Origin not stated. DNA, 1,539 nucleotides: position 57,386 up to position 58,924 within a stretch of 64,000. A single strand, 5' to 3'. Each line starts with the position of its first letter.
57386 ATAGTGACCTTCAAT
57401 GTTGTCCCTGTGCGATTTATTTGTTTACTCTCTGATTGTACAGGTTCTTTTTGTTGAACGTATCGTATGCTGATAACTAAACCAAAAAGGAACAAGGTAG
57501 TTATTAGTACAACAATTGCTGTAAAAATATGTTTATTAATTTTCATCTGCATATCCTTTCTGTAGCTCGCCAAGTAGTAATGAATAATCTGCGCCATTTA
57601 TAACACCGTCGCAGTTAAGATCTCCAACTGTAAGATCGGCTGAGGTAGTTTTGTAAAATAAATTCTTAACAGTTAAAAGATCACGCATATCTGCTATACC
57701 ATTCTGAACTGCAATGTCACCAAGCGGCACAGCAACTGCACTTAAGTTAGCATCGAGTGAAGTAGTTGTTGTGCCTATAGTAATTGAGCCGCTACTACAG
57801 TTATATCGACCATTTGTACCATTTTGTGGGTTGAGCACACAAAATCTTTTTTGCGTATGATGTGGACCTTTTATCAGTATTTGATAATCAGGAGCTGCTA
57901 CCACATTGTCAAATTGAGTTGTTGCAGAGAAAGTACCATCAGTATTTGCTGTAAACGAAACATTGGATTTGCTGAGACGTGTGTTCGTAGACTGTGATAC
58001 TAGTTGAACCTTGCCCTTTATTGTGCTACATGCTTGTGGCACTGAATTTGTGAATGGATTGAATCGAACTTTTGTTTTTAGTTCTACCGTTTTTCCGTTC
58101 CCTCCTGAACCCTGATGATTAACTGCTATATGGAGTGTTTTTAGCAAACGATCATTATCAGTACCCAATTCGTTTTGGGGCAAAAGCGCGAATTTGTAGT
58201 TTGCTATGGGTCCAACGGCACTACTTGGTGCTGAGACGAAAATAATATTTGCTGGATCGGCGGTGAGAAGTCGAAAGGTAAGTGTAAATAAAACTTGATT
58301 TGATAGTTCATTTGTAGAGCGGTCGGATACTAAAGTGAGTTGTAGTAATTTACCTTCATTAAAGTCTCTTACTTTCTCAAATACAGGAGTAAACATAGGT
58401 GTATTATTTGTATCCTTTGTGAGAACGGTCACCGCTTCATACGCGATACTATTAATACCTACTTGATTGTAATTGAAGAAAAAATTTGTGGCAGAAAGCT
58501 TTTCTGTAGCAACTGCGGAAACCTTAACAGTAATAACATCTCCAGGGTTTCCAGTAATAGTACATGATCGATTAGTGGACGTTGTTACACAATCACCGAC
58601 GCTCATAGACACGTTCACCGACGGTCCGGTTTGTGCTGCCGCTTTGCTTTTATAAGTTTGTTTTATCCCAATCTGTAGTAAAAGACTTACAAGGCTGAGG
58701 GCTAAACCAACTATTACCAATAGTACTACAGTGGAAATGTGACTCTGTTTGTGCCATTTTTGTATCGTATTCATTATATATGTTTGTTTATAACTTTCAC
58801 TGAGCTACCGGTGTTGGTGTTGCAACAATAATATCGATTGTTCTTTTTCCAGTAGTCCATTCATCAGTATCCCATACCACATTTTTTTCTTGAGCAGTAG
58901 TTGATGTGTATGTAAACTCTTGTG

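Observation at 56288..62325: Cohesin/dockerin surface-protein operon with a sortase-anchored cohesin and a Wzy_C-TPR membrane protein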

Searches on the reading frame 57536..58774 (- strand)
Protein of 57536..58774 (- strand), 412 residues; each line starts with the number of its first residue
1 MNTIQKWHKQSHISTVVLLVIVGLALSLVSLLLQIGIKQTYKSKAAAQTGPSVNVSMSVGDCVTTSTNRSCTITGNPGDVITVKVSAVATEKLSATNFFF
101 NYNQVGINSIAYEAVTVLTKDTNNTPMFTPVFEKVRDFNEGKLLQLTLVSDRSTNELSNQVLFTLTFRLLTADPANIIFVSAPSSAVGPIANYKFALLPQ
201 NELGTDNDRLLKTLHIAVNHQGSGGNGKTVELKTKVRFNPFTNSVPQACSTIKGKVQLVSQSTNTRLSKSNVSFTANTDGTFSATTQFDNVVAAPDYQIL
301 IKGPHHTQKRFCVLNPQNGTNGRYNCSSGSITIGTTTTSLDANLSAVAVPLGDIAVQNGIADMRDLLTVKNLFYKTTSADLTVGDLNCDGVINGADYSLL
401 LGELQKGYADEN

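Call 3: search_protein_families(library=pfam, proteins=[window:57536-58774:-], max_evalue=1)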
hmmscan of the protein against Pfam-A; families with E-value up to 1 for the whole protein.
window:57536-58774:- (412 aa): 3 families
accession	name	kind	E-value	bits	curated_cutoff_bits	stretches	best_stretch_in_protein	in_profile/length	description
PF00404.24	Dockerin_1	-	5.1e-05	23.8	22.9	1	358-400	7-52/57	Dockerin type I domain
PF14903.11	WG_beta_rep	-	0.045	14.2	25.6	1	121-142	5-26/35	WG containing repeat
PF24592.1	DUF7616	-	0.069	13.6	27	1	65-92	20-47/56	Family of unknown function (DUF7616)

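Call 4: search_protein_families(library=ncbifam, proteins=[window:57536-58774:-], max_evalue=1)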
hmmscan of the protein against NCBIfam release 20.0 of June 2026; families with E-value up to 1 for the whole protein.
window:57536-58774:- (412 aa): 1 family
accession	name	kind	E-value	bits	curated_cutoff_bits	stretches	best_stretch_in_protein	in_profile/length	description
NF040930.1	ABC_arch_GlcS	equivalog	0.041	12.7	500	1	253-337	225-305/444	glucose ABC transporter substrate-binding protein GlcS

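Call 11: find_encoding_contigs(protein=window:57536-58774:-, flank=10000, max_places=6)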
Protein window:57536-58774:- (412 aa): no gene with exactly this product is on record in the collection.

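Call 12: find_homologous_proteins(query=window:57536-58774:-, max_evalue=0.001)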
Query window:57536-58774:- (412 aa): 4 proteins with E <= 0.001 among 8000 candidates.
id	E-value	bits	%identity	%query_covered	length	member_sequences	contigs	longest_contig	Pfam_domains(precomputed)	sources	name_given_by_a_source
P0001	5.9e-247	837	92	100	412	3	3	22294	PF00404.25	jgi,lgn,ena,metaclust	metaclust:\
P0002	4.3e-200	682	74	100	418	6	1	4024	-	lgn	-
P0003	8.7e-73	264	64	46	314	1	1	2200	-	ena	-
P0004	3.6e-13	67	31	46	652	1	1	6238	-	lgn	-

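Call 13: find_encoding_contigs(protein=P0001, flank=10000, max_places=4)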
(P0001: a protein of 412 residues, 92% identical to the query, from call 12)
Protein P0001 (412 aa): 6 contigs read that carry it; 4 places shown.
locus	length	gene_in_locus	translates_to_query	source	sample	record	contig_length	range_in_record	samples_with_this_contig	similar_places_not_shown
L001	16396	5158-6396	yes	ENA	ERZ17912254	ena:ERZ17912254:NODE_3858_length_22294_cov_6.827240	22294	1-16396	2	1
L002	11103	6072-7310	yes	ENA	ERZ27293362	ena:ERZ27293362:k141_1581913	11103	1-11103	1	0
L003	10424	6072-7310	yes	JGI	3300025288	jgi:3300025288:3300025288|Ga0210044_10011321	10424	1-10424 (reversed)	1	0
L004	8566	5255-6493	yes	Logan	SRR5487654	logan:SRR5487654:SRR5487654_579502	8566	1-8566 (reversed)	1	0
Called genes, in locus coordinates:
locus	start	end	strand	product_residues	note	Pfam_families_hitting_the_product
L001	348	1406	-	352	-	PF06723:MreB_Mbl, PF00012:HSP70 (weak), PF14450:FtsA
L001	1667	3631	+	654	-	PF04932:Wzy_C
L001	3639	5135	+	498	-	-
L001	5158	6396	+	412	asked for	PF00404:Dockerin_1 (faint)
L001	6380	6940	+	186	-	PF00963:Cohesin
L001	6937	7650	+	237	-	PF00963:Cohesin (weak)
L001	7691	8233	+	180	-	PF01327:Pep_deformylase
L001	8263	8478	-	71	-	PF12728:HTH_17, PF13411:MerR_1, PF00376:MerR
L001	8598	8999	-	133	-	PF16320:Ribosomal_L12_N, PF00542:Ribosomal_L12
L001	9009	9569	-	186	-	PF00466:Ribosomal_L10, PF27436:RL10_C (weak)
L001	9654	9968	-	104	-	PF00085:Thioredoxin, PF08534:Redoxin (faint), PF14595:Thioredoxin_9 (weak), PF00578:AhpC-TSA (weak), PF13098:Thioredoxin_2, PF13905:Thioredoxin_8 (faint)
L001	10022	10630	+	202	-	PF13177:DNA_pol3_delta2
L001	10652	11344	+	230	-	PF00041:fn3 (faint), PF16656:Pur_ac_phosph_N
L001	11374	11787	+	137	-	-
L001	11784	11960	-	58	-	PF00471:Ribosomal_L33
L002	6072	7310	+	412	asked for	PF00404:Dockerin_1 (faint)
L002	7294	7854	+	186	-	PF00963:Cohesin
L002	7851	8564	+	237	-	PF00963:Cohesin (weak)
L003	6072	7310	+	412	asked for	PF00404:Dockerin_1 (faint)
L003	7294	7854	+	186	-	PF00963:Cohesin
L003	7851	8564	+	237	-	PF00963:Cohesin (weak)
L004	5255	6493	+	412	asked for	PF00404:Dockerin_1 (faint)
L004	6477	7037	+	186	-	PF00963:Cohesin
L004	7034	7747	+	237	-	PF00963:Cohesin (weak)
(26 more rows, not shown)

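Call 14: find_encoding_contigs(protein=P0004, flank=10000, max_places=3)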
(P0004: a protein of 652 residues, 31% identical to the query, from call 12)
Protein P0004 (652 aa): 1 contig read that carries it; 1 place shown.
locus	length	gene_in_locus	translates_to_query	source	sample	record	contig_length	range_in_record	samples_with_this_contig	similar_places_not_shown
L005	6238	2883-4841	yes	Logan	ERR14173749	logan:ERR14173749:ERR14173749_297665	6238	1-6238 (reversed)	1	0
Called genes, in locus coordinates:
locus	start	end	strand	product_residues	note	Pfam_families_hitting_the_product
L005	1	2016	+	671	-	?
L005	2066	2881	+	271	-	-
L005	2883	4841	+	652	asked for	-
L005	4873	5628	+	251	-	-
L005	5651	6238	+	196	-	?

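Call 21: find_encoding_contigs(protein=P0002, flank=10000, max_places=3)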
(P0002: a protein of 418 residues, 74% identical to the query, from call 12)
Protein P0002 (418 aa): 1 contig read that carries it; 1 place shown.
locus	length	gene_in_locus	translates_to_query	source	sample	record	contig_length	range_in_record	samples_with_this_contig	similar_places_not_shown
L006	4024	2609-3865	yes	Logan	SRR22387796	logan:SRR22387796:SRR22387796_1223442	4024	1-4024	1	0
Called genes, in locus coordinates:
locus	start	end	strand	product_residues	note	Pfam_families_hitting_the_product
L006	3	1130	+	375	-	?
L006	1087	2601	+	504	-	-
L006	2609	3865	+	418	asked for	-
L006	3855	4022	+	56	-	?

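Call 22: find_encoding_contigs(protein=P0003, flank=10000, max_places=3)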
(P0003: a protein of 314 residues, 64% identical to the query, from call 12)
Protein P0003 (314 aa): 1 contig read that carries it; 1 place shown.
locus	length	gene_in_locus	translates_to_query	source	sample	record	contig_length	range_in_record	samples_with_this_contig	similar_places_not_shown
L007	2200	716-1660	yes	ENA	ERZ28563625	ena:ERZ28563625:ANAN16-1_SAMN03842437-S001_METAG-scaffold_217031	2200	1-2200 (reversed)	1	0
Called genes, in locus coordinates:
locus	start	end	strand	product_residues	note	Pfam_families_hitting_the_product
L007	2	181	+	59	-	?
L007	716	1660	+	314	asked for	-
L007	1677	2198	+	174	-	?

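Call 32: search_solved_structures(query=A1, max_evalue=1, show_alignments=2)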
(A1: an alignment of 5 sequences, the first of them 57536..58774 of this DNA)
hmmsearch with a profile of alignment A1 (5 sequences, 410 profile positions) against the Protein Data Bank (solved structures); distinct sequences matched with E-value up to 1: 14.
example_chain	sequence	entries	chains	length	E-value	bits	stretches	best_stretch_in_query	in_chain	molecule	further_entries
5lxv_B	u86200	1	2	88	0.0033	19.5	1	348-395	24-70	Carbohydrate-binding protein WP_009985128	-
3ul4_B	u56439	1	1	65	0.0039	19.2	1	347-395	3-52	Cellulosome enzyme, dockerin type I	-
2y3n_B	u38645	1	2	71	0.0064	18.5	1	350-398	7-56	CELLULOSOMAL FAMILY-48 PROCESSIVE GLYCOSIDE HYDROLASE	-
5k39_B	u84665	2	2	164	0.0074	18.3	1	350-399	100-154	Dockerin module from a protein of unknown function | Ig domain protein group 2 domain protein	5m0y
6kg9_A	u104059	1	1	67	0.013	17.4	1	346-399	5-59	And cellulose-binding endoglucanase family 9 CelL ortholog dockerin domain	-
6kgc_B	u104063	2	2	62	0.045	15.7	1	349-399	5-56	And cellulose-binding endoglucanase family 9 CelL ortholog dockerin domain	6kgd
2aja_A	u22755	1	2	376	0.24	13.3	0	282-317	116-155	ankyrin repeat family protein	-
8ajy_B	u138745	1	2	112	0.32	12.9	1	348-399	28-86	Dockerin from ScaH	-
2jnk_A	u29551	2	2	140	0.37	12.7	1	331-396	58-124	Hyalurononglucosaminidase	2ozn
6kge_D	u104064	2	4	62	0.46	12.4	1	348-399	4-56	And cellulose-binding endoglucanase family 9 CelL ortholog dockerin domain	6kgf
9gvb_B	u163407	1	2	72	0.61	12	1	381-402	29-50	Group 2 dockerin from R. flavefaciens FD-1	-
4dh2_B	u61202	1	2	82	0.72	11.7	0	381-398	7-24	Dockerin type 1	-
1jid_A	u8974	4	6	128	0.74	11.7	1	201-256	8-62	SIGNAL RECOGNITION PARTICLE 19 KDA PROTEIN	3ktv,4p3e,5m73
7nfx_q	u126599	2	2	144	0.94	11.4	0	201-256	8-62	Signal recognition particle 19 kDa protein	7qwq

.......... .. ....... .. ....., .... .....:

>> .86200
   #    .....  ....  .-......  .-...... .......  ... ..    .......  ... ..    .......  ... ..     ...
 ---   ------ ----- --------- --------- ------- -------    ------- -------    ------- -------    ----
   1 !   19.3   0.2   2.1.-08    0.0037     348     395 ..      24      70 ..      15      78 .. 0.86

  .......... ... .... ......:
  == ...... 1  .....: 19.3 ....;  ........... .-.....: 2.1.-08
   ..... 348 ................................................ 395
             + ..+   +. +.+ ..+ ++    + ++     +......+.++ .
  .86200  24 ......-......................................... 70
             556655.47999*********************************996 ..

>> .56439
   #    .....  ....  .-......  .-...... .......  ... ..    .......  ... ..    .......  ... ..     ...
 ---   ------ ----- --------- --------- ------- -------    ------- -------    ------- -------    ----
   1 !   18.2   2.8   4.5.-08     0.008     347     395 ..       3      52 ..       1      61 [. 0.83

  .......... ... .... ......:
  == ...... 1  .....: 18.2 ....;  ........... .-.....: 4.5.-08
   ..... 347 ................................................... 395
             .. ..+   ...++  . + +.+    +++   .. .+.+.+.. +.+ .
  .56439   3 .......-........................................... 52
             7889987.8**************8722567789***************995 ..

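Call 44: predict_structure(alignment_id=A1)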
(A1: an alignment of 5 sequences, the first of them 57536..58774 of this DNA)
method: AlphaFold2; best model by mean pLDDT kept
length: 412 residues; sequences in the alignment: 5
mean_pLDDT: 45.7   pTM: 0.34
mean pLDDT of the five models: 45.7, 45.5, 41.1, 35.7, 34.2
residues with pLDDT >= 90: 0; 70-90: 46; 50-70: 121; < 50: 245
segments of 3 or more residues with pLDDT < 50: 1-16, 27-72, 74-76, 103-108, 134-142, 174-176, 180-227, 239-249, 304-336, 346-412
pLDDT, mean of each block of 10 residues (from residue 1): 36 48 50 35 24 24 33 52 56 57 47 73 76 49 61 65 64 50 31 24 25 33 43 63 47 65 65 71 74 58 44 35 34 50 50 24 24 28 29 29 30 31
secondary structure, 60 per line:
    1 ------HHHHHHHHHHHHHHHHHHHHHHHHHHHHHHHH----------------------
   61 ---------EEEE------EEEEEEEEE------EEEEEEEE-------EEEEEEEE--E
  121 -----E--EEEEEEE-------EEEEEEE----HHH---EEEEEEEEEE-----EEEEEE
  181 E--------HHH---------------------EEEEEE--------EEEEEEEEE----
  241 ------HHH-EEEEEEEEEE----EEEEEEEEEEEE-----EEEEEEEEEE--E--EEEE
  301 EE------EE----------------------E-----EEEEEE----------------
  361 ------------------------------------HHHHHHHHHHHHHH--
elements in order: H7-38 E70-73 E80-88 E95-102 E110-117 E129-135 E143-149 E160-169 E175-181 E214-219 E228-236 E251-260 E265-276 E282-291 E297-302 E339-344 H397-410

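Call 99: fold_search(model_id=the predicted structure, library=pdb)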
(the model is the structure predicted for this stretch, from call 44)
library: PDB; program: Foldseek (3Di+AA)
matches with E <= 10: 935; with E <= 0.001: 16
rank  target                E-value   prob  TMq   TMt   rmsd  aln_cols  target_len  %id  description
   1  4fl4_I                2.3e-06  1.00  0.23  0.28  11.1       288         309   15  Scaffoldin conformation and dynamics revealed by a ternary complex from the Clostridium thermocellum cellulosome (released 2012-06-27)
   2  4fl4_C                2.6e-06  1.00  0.25  0.31  10.2       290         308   15  Scaffoldin conformation and dynamics revealed by a ternary complex from the Clostridium thermocellum cellulosome (released 2012-06-27)
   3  6ixy_B                7.6e-06  1.00  0.20  0.19  12.3       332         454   11  X-ray structure of major pilin from C. perfringens SM101 (released 2019-08-14)
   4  3kcp_A                1.3e-05  1.00  0.24  0.30  10.8       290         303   15  Crystal structure of interacting Clostridium thermocellum multimodular components (released 2010-02-09)
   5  6ixy_A                5.2e-05  0.99  0.18  0.17  12.1       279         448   10  X-ray structure of major pilin from C. perfringens SM101 (released 2019-08-14)
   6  3htl                  7.9e-05  0.99  0.21  0.21  12.0       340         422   11  Structure of the Corynebacterium diphtheriae major pilin SpaA points to a modular pilus assembly with stabilizing isopep (released 2009-09-15)
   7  3hr6                  9.8e-05  0.98  0.20  0.20  13.0       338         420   10  Structure of the Corynebacterium diphtheriae major pilin SpaA points to a modular pilus assembly stabilizing isopeptide  (released 2009-09-15)
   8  9lr7_C                1.5e-04  0.99  0.21  0.23  10.7       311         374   10  Crystal Structure of the Basal pilin EbpB from Enterococcus faecalis. (released 2025-07-16)
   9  9lr7_B                1.6e-04  0.99  0.23  0.23  11.2       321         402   10  Crystal Structure of the Basal pilin EbpB from Enterococcus faecalis. (released 2025-07-16)
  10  8kb2                  1.9e-04  0.98  0.19  0.27  11.4       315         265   10  Crystal Structure of M- and C-Domains of the shaft pilin LrpA from Ligilactobacillus ruminis - iodide derivative (released 2024-07-10)
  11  7w6b                  3.5e-04  0.84  0.16  0.10  16.7       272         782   11  Crystal Structure of PitA from pilus islet-2 of Streptococcus oralis (released 2022-06-01)
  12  9lj6                  3.7e-04  0.96  0.20  0.29  10.9       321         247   12  Crystal Structure of C-terminal rigid fragment containing middle and C-terminal domains of the Basal pilin EbpB from Ent (released 2025-07-16)
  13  5xcc_A                4.4e-04  0.93  0.18  0.17  12.0       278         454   11  X-ray structure of Clostridium perfringens pili protein CppA (released 2018-02-28)
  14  8kcl                  5.4e-04  0.99  0.20  0.29  11.1       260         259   11  Crystal Structure of M- and C-Domains of the shaft pilin LrpA from Ligilactobacillus ruminis - Triclinic form (released 2024-07-10)
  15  9m00_B                7.1e-04  0.98  0.23  0.28   9.9       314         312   11  Crystal Structure of the Basal pilin EbpB from Enterococcus faecalis with a partially disordered N-terminal domain. (released 2025-07-16)
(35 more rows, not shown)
